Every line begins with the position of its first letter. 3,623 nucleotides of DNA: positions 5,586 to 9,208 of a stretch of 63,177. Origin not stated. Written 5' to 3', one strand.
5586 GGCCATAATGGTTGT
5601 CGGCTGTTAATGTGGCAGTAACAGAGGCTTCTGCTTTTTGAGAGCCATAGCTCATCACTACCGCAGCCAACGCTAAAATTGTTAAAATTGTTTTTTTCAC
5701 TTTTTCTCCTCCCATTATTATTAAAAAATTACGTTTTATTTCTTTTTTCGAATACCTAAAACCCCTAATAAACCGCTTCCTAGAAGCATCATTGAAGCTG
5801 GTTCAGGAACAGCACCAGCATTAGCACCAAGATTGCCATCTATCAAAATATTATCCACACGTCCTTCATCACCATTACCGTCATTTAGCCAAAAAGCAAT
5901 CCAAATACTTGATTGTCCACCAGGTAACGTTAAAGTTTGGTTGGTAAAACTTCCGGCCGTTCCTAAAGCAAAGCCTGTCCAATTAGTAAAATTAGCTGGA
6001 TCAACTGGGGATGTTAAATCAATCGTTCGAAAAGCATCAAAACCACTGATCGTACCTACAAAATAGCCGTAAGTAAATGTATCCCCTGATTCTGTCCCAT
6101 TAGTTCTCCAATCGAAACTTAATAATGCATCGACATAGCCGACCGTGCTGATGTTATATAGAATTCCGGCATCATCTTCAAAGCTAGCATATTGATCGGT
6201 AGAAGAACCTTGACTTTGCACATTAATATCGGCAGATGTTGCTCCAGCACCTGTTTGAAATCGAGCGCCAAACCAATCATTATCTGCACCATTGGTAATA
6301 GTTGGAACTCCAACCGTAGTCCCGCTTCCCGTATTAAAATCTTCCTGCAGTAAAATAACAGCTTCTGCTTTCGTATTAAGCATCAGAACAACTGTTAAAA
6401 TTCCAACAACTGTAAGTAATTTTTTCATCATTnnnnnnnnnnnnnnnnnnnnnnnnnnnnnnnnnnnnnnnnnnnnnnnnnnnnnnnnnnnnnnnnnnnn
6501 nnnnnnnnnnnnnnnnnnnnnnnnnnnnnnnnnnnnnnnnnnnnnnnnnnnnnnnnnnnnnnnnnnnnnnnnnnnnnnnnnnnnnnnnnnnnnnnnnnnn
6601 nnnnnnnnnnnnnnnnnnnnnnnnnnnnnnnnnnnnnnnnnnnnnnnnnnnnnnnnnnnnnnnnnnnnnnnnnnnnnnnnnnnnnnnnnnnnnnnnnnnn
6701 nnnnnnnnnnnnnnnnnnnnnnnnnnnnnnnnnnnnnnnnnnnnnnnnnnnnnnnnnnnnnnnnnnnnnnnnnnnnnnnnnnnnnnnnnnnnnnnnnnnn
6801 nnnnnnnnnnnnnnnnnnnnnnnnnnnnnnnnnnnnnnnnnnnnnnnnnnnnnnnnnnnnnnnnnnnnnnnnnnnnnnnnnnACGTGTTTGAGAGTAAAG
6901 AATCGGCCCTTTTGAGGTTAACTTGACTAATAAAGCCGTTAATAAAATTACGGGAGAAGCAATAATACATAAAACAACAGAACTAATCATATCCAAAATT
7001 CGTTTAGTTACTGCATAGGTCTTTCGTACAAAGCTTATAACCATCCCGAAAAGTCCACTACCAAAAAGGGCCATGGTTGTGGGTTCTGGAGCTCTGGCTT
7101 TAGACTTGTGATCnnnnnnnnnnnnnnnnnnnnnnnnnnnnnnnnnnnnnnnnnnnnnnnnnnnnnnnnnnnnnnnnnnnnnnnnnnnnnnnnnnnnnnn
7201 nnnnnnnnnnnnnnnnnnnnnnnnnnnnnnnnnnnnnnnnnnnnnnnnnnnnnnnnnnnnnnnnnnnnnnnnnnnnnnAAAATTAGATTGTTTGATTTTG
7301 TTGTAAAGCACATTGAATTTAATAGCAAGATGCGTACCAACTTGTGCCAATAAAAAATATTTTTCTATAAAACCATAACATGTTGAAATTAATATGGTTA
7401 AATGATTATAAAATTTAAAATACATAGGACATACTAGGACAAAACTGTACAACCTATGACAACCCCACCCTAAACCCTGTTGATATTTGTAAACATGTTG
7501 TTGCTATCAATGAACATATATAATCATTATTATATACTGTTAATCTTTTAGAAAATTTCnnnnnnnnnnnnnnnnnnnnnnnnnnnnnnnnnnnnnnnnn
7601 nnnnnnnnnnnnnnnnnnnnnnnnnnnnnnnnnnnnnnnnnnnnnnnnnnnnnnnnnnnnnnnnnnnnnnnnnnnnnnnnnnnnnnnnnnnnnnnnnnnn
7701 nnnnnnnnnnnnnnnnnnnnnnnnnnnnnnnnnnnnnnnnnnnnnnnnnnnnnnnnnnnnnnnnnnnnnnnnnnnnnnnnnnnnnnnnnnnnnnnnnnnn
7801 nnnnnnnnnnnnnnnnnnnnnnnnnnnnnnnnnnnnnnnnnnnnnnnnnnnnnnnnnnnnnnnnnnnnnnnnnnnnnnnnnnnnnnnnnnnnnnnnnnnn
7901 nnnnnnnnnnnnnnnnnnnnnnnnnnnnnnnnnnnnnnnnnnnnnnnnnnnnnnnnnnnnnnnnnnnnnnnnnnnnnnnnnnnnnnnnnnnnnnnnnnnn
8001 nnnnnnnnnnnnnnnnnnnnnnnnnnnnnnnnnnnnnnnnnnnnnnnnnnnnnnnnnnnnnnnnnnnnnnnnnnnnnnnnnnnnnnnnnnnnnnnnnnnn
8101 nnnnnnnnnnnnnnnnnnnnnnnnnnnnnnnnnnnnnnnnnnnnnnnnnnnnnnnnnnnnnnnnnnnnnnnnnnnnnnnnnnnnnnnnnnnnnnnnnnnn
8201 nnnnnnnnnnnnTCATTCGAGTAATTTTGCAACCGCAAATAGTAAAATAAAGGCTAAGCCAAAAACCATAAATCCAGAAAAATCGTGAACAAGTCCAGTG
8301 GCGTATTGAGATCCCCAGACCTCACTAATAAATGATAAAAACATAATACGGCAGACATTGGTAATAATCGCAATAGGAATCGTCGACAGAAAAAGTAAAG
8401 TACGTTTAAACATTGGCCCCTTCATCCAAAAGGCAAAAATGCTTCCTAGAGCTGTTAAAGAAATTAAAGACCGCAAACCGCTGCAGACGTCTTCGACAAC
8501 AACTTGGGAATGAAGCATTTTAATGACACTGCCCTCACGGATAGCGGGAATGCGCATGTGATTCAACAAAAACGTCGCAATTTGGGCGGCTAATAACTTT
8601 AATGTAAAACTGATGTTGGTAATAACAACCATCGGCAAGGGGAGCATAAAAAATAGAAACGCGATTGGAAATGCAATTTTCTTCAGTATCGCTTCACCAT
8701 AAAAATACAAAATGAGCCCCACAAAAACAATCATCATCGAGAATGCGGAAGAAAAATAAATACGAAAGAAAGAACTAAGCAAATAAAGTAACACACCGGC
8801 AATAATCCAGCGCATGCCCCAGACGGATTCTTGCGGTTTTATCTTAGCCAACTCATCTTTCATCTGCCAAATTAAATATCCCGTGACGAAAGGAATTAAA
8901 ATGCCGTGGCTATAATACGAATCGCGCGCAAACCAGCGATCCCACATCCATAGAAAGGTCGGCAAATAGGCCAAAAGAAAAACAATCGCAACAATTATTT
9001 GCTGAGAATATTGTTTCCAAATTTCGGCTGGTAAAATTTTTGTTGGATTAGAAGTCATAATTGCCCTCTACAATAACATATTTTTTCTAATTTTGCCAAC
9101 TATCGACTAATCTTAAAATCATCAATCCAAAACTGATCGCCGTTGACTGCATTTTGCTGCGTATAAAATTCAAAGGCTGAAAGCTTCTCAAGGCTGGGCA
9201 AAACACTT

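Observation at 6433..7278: PEP-CTERM-type sorting signal embedded inside the priming sugar phosphotransferase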

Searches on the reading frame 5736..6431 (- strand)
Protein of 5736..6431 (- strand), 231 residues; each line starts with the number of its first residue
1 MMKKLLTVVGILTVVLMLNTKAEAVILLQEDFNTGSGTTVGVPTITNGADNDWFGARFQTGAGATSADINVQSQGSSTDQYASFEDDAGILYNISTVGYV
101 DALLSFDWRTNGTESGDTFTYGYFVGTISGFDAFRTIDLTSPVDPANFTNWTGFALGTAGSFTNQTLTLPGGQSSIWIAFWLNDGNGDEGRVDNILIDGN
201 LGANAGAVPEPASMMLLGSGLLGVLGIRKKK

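Call 5: search_protein_families(library=ncbifam, proteins=[window:5736-6431:-], max_evalue=0.1)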
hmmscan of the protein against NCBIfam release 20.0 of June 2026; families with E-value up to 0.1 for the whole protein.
window:5736-6431:- (231 aa): 9 families
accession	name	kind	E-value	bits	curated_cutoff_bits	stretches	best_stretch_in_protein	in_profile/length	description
NF033554.9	floc_PepA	equivalog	1e-06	28.8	80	1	113-231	144-260/261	flocculation-associated PEP-CTERM protein PepA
NF038125.1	PEP_CTERM_THxN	subfamily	3.3e-05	23.6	85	1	189-231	205-246/246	THxN family PEP-CTERM protein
NF041538.1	PEP_EDSA_1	subfamily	5.8e-05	22.9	100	1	202-229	277-305/307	EDSAP-1 family PEP-CTERM protein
TIGR02595.1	PEP_CTERM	domain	0.00021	21.9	16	1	208-231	1-23/24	PEP-CTERM sorting domain-containing protein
NF038129.1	PEP_NF038129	equivalog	0.00023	21.1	65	1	111-229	83-192/194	NF038129 family PEP-CTERM protein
NF041927.1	Xrt_dep_XDP1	equivalog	0.00049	20.1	125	1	205-231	216-242/242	exosortase-dependent surface protein XDP1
NF038120.1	PEP_CTERM_QFxxD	subfamily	0.0019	18.1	80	1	192-229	185-214/215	NF038120 family PEP-CTERM protein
NF038118.1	PEP_CTERM_CCXG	equivalog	0.014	15.1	90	1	205-230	173-198/199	CCXG family PEP-CTERM protein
NF035944.1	PEPxxWA-CTERM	domain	0.022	14.7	35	1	208-224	1-19/24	PEPxxWA-CTERM sorting domain-containing protein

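Call 6: search_protein_families(library=pfam, proteins=[window:5736-6431:-], max_evalue=0.1)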
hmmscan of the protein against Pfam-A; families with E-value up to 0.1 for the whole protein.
window:5736-6431:- (231 aa): 1 family
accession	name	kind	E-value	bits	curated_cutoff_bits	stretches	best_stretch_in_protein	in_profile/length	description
PF07589.16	PEP-CTERM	-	1.3e-07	31.9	20.7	1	207-230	1-24/24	PEP-CTERM motif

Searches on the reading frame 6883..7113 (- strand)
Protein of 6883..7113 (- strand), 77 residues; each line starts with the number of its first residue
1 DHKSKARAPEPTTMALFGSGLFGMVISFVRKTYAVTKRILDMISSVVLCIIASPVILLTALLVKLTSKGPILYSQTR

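Call 38: find_related_loci(query=A2, collection=genome_contigs, flank=8000)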
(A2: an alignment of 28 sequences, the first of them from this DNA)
Query A2 (77 aa) in genome_contigs; peptide patterns used: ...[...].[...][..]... (x = any residue, [..] = any of these).
600 stretches matched a pattern (row limit reached: there are more); 44 encode a relative of the query (tblastn E <= 1e-3); 44 distinct loci.
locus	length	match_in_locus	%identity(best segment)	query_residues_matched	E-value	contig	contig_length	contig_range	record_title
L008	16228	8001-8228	68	2-77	2e-33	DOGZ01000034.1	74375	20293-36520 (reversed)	MAG TPA_asm: Candidatus Omnitrophota bacterium isolate UBA10174 contig_4386, whole genome shotgun sequence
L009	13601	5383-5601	62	5-77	4e-30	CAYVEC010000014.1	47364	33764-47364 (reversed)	MAG TPA_asm: uncultured Planctomycetales bacterium isolate SRP263991_co7_332 genome assembly, contig: NODE_765_length_47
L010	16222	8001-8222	61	4-77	7e-29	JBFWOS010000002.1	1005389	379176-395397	MAG: Candidatus Omnitrophota bacterium isolate CA_2019_TPBF_141 NODE_29_length_1005389_cov_48.480852_TPBF, whole genome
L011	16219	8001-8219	60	5-77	7e-29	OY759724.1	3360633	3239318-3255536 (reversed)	MAG: Candidatus Omnitrophota bacterium isolate 1a5844f9-839a-4d7b-a7f9-2444bab12bdd genome assembly, chromosome: 1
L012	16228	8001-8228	57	2-77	3e-28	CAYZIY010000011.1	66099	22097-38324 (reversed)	MAG TPA_asm: uncultured Planctomycetales bacterium isolate SRP141376_co2_271 genome assembly, contig: NODE_1107_length_6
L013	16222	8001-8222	55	4-77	6e-28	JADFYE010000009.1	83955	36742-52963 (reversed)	MAG: Candidatus Omnitrophota bacterium isolate nDJH6bin14 nDJH6_bin14_NODE_9_length_83955_cov_7.033438, whole genome sho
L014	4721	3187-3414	62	2-77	6e-28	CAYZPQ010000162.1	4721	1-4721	MAG TPA_asm: uncultured Planctomycetales bacterium isolate SRP219642_co4_193 genome assembly, contig: NODE_31409_length_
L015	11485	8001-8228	67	2-77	8e-27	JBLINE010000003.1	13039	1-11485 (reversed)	MAG: Lysobacterales bacterium isolate 3300053785_249 Ga0535658_0012954, whole genome shotgun sequence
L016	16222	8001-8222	59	4-77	2e-26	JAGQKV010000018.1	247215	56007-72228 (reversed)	MAG: Candidatus Omnitrophota bacterium isolate HKST-UBA13 2014-04-01_1_(paired)_contig_82955, whole genome shotgun seque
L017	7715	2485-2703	55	5-77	1e-25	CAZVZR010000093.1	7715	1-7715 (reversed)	MAG TPA_asm: uncultured Planctomycetales bacterium isolate SRP193066_co2_435 genome assembly, contig: NODE_4895_length_7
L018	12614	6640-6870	51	1-77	8e-25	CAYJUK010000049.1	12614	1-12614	MAG TPA_asm: uncultured Planctomycetales bacterium isolate ERP125453_co1_189 genome assembly, contig: NODE_5525_length_1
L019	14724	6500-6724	60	3-77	1e-24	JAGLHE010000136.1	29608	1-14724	MAG: Candidatus Omnitrophota bacterium isolate RS_10_7 ROV157_10.bin.7.fa_136, whole genome shotgun sequence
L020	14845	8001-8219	62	5-77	3e-23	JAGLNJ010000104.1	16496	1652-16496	MAG: Candidatus Omnitrophota bacterium isolate RS_6_36 ROV157_6.bin.36.fa_104, whole genome shotgun sequence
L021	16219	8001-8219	47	5-77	6e-20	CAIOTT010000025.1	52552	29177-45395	MAG: Candidatus Omnitrophica bacterium isolate Ki2-D4_bin-0675 genome assembly, contig: bin-0675:25/74, whole genome sho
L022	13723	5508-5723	43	6-77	4e-18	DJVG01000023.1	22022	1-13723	MAG TPA_asm: Elusimicrobia bacterium UBA6262 UBA6262_contig_61937, whole genome shotgun sequence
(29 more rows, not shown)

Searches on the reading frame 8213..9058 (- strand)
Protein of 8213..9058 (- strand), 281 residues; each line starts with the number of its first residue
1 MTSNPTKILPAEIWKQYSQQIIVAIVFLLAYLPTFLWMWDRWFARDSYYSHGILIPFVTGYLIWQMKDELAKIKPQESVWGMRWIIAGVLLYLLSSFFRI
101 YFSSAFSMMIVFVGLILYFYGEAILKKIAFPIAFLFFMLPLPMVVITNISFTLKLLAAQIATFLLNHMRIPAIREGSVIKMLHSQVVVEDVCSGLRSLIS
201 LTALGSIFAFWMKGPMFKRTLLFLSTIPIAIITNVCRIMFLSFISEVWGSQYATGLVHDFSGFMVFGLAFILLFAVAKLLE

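Call 5: search_protein_families(library=ncbifam, proteins=[window:8213-9058:-], max_evalue=0.1)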
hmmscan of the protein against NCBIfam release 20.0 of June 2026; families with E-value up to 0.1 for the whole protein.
window:8213-9058:- (281 aa): 16 families
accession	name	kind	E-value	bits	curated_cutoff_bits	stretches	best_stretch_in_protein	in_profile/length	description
TIGR04152.1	exosort_VPLPA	exception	6e-61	207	400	1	47-280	8-242/486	VPLPA-CTERM-specific exosortase XrtD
NF038142.1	exosort_XrtW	exception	3.4e-55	187.3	425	1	19-280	4-265/494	exosortase W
TIGR03109.2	exosort_XrtA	exception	4e-54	183.8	208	1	22-279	5-258/261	exosortase A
TIGR02602.1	8TM_EpsH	subfamily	3.3e-52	177.4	105.55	1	44-279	5-239/241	exosortase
NF035943.2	exosort_XrtV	exception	9.9e-46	156.2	313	1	19-280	4-266/270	exosortase V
TIGR03113.1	exosort_XrtB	exception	2.8e-36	125.5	275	1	26-280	7-264/268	exosortase B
TIGR04151.1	exosort_VPDSG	exception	1.1e-20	74.2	300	1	16-280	25-299/306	VPDSG-CTERM-specific exosortase XrtC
TIGR04178.1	exo_archaeo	signature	1.6e-18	66.7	23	1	187-280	2-95/97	exosortase/archaeosortase family protein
NF033464.1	cyanoexo_CrtC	exception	4.6e-17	62.5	225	1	18-252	5-247/278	cyanoexosortase C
TIGR04156.1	cyanoexo_CrtB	exception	1.1e-16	61.2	300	1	22-272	6-258/280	cyanoexosortase B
NF033770.1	exosort_XrtT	exception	4e-15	55.4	250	1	24-273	6-260/472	exosortase T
TIGR03763.1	cyanoexo_CrtA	exception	2.6e-11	43.5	150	1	48-276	31-254/260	cyanoexosortase A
TIGR04489.1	exosort_XrtO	exception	8.7e-11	41.2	250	1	28-271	2-249/451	exosortase O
TIGR04476.1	exosort_XrtN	exception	3.4e-09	36.3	200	1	69-271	47-237/406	exosortase N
NF012182.0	exosortase_XrtQ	exception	2.1e-07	30.7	270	1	28-268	14-246/256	exosortase Q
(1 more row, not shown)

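Call 6: search_protein_families(library=pfam, proteins=[window:8213-9058:-], max_evalue=0.1)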
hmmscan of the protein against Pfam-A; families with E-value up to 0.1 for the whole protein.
window:8213-9058:- (281 aa): 1 family
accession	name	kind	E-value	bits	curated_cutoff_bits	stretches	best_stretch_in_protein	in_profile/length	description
PF09721.15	Exosortase_EpsH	-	8.4e-69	232.2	25.7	1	25-280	2-254/254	Transmembrane exosortase (Exosortase_EpsH)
